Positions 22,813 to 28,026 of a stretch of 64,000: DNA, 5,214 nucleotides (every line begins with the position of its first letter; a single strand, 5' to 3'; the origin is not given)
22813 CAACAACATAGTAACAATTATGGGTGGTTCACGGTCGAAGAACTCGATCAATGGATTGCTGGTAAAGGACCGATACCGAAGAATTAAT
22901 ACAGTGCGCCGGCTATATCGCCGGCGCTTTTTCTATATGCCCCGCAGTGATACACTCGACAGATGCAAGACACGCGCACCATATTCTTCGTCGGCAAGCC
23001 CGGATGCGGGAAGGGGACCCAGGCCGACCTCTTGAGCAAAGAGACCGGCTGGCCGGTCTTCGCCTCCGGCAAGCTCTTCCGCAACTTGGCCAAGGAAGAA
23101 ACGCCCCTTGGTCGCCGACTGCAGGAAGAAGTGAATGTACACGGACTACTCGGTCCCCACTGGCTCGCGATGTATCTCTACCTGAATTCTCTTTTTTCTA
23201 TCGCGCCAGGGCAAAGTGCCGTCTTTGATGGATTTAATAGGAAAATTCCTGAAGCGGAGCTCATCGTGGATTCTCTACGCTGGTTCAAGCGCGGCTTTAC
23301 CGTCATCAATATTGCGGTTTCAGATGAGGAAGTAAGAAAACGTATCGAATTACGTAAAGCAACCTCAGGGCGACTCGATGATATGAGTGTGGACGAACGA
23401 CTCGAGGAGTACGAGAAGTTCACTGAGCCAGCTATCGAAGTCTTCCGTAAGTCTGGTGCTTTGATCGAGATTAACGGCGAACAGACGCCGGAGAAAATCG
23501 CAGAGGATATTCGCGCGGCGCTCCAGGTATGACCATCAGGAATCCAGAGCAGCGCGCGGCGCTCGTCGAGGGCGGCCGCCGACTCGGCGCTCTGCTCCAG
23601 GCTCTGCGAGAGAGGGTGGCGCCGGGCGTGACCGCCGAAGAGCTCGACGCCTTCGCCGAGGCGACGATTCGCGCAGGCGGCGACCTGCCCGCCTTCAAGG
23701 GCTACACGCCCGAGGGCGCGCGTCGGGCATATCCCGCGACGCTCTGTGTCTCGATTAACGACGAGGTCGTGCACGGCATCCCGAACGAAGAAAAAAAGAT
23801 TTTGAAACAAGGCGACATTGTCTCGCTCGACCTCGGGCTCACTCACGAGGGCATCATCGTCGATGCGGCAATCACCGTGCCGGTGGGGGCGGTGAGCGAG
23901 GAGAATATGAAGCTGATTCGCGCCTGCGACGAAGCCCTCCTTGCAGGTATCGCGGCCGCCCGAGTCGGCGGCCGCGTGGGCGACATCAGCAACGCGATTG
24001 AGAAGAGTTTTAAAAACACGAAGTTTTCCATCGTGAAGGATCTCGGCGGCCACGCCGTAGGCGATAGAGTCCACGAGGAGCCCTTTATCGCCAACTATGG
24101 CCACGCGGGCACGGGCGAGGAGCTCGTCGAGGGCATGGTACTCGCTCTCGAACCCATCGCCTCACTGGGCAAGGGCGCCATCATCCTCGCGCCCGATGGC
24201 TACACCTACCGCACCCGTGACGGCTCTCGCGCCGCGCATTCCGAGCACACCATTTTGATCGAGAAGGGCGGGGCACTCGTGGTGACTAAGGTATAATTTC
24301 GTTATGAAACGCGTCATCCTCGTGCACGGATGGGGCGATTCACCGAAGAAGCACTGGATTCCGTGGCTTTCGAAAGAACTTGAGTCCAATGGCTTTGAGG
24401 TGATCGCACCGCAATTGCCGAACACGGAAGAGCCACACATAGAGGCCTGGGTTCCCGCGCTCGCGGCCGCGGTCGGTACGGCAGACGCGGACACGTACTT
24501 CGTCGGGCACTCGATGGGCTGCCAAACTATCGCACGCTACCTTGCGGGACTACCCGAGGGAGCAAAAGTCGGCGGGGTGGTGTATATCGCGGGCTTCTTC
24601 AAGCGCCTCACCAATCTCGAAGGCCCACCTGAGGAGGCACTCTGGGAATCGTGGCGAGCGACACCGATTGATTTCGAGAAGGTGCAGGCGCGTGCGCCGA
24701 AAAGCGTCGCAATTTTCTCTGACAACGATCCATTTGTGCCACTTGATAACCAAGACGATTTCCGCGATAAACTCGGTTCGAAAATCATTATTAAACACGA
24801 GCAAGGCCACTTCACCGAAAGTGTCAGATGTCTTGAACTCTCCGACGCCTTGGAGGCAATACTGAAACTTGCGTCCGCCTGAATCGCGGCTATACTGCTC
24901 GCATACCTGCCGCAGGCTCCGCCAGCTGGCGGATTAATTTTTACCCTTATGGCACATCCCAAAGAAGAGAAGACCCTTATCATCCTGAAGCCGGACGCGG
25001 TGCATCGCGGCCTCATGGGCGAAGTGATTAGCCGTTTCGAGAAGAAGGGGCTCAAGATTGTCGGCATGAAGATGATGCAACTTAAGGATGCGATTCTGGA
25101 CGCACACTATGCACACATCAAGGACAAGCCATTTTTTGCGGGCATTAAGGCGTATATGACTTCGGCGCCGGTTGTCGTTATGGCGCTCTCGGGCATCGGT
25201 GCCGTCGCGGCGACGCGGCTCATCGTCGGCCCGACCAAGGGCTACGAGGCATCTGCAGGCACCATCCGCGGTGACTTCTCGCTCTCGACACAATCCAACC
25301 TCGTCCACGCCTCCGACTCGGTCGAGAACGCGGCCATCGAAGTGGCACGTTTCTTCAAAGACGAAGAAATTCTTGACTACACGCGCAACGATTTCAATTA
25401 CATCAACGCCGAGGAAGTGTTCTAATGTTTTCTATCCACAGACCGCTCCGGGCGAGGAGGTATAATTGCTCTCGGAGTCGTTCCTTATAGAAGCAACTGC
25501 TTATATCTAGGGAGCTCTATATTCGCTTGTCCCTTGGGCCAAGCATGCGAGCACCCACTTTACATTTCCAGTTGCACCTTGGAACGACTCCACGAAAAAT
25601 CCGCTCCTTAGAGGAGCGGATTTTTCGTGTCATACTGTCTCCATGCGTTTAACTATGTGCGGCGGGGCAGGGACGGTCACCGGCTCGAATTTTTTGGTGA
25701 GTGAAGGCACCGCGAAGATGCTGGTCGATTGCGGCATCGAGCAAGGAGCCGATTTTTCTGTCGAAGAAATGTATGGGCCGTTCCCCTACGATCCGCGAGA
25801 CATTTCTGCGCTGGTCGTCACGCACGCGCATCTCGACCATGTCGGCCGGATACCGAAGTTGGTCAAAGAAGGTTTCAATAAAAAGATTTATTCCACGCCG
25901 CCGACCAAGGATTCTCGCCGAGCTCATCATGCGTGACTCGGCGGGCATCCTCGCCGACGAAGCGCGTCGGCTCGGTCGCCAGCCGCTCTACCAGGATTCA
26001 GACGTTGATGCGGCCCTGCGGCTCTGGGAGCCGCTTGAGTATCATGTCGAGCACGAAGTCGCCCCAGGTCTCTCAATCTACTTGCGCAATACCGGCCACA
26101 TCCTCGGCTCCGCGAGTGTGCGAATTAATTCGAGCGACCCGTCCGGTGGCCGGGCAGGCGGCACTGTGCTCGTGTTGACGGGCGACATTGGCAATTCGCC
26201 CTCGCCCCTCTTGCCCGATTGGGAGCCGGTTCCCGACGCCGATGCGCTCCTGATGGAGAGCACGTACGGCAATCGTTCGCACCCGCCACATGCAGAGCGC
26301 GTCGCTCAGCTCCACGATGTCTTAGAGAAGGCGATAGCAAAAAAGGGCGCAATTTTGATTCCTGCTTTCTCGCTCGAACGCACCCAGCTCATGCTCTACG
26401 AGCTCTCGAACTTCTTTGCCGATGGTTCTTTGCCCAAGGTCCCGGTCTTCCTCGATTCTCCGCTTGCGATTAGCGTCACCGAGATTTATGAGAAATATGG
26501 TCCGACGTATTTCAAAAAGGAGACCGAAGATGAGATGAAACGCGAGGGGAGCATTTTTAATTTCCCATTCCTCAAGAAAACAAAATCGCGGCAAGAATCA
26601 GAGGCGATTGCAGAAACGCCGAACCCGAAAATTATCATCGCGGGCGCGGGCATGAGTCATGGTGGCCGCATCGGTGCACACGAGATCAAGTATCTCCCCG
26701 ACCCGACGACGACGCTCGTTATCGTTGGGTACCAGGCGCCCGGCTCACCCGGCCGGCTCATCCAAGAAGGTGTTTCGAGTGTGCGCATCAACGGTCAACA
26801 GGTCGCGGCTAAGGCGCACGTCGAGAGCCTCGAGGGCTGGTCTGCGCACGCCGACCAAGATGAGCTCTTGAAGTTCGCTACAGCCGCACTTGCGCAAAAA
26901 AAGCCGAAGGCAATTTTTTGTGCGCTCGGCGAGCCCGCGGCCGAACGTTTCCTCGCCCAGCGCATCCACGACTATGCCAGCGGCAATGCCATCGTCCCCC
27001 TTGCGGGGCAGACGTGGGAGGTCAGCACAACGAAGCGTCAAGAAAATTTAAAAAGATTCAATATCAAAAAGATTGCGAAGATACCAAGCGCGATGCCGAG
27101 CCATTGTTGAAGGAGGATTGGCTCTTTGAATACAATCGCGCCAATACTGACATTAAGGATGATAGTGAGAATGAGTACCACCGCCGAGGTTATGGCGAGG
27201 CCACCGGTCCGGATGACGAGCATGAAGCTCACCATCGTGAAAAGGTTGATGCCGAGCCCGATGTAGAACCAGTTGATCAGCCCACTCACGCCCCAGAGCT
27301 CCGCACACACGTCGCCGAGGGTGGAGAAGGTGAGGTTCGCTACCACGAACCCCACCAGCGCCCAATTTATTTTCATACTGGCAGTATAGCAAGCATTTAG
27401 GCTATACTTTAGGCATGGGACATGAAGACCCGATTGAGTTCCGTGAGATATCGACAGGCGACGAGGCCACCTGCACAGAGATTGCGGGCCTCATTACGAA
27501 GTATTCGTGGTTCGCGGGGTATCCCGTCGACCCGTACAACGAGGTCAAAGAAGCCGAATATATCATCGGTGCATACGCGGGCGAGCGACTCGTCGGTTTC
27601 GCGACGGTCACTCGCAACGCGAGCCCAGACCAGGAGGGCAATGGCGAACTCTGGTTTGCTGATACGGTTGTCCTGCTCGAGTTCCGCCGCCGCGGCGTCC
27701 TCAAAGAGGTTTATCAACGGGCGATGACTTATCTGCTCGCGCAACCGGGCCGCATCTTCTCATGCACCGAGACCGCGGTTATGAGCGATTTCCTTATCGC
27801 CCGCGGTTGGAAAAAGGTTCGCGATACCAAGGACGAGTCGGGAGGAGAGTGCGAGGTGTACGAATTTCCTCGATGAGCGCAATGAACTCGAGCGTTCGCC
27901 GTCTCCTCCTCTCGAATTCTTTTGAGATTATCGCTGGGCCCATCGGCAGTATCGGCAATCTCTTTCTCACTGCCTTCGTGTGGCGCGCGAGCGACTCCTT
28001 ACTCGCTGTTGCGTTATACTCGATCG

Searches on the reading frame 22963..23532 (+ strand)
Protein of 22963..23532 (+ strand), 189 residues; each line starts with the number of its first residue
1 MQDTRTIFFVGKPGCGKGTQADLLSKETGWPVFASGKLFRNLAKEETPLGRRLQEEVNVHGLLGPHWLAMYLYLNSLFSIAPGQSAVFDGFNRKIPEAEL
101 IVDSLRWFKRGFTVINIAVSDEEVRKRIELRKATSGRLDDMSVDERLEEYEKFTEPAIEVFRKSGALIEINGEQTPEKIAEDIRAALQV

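Call 44: search_protein_families(library=pfam, proteins=[window:22963-23532:+], max_evalue=0.001)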
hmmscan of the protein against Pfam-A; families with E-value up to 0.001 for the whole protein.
window:22963-23532:+ (189 aa): 4 families
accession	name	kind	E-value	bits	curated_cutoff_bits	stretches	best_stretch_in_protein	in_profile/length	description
PF00406.28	ADK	-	5.5e-22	79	26.8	1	10-165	2-150/151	Adenylate kinase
PF13207.12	AAA_17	-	2.1e-14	54.4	27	1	10-142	1-131/136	AAA domain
PF13238.12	AAA_18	-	3.3e-07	31.2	29.4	1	7-147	1-127/128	AAA domain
PF13671.12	AAA_33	-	2.2e-05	25.2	27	1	7-142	2-132/143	AAA domain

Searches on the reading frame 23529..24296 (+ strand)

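Call 44: search_protein_families(library=pfam, proteins=[window:23529-24296:+], max_evalue=0.001)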
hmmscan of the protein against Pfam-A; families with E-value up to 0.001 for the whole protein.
window:23529-24296:+ (255 aa): 1 family
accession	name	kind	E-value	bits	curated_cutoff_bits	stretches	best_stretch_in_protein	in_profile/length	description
PF00557.29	Peptidase_M24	-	1.7e-39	136.2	23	1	15-245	6-207/208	Metallopeptidase family M24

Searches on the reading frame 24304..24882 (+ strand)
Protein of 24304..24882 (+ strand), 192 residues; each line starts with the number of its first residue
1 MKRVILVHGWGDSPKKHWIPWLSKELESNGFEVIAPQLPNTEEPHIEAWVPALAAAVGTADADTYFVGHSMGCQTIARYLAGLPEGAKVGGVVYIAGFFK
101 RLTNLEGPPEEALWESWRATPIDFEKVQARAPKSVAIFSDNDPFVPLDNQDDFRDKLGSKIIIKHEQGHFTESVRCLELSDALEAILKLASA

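Call 44: search_protein_families(library=pfam, proteins=[window:24304-24882:+], max_evalue=0.001)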
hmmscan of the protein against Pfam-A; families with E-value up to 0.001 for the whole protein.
window:24304-24882:+ (192 aa): 4 families
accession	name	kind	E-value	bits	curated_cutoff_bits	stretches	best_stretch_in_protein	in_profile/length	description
PF06821.19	Ser_hydrolase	-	9.3e-25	88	22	1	4-171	1-155/172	Serine hydrolase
PF12697.13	Abhydrolase_6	-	9.2e-12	46.5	26.3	1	4-126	1-117/217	Alpha/beta hydrolase family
PF00561.26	Abhydrolase_1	-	1.6e-08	35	25.8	0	3-40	2-37/245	alpha/beta hydrolase fold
PF12146.15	Hydrolase_4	-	0.00039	20.2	27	0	62-122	76-134/239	Serine aminopeptidase, S33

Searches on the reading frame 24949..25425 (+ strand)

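Call 44: search_protein_families(library=pfam, proteins=[window:24949-25425:+], max_evalue=0.001)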
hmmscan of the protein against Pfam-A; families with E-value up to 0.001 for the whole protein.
window:24949-25425:+ (158 aa): 1 family
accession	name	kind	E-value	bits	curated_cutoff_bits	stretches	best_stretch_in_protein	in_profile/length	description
PF00334.24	NDK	-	2.6e-50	170.3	27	1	7-141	1-135/135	Nucleoside diphosphate kinase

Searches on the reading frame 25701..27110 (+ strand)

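Call 44: search_protein_families(library=pfam, proteins=[window:25701-27110:+], max_evalue=0.001)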
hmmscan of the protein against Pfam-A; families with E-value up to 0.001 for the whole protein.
window:25701-27110:+ (469 aa): 2 families
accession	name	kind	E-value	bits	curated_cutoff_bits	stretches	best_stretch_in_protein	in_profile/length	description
PF10996.14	Beta-Casp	-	8.9e-30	104.1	27.7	1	228-353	1-119/120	Beta-Casp domain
PF07521.17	RMMBL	-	2.7e-07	30.9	21.6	1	371-432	5-62/63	Zn-dependent metallo-hydrolase RNA specificity domain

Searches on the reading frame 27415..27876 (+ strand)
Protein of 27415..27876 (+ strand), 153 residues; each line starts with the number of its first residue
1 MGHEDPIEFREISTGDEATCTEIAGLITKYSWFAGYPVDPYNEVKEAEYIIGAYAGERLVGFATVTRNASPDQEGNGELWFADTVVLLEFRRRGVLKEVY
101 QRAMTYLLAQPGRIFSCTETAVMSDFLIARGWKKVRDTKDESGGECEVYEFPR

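Call 44: search_protein_families(library=pfam, proteins=[window:27415-27876:+], max_evalue=0.001)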
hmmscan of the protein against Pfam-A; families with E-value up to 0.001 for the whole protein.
window:27415-27876:+ (153 aa): 2 families
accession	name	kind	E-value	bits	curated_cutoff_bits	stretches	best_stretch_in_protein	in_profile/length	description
PF00583.31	Acetyltransf_1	-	5.9e-05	23.8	20.7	1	43-112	23-92/116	Acetyltransferase (GNAT) family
PF13673.13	Acetyltransf_10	-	0.00016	22.1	23.6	1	43-143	25-118/128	Acetyltransferase (GNAT) domain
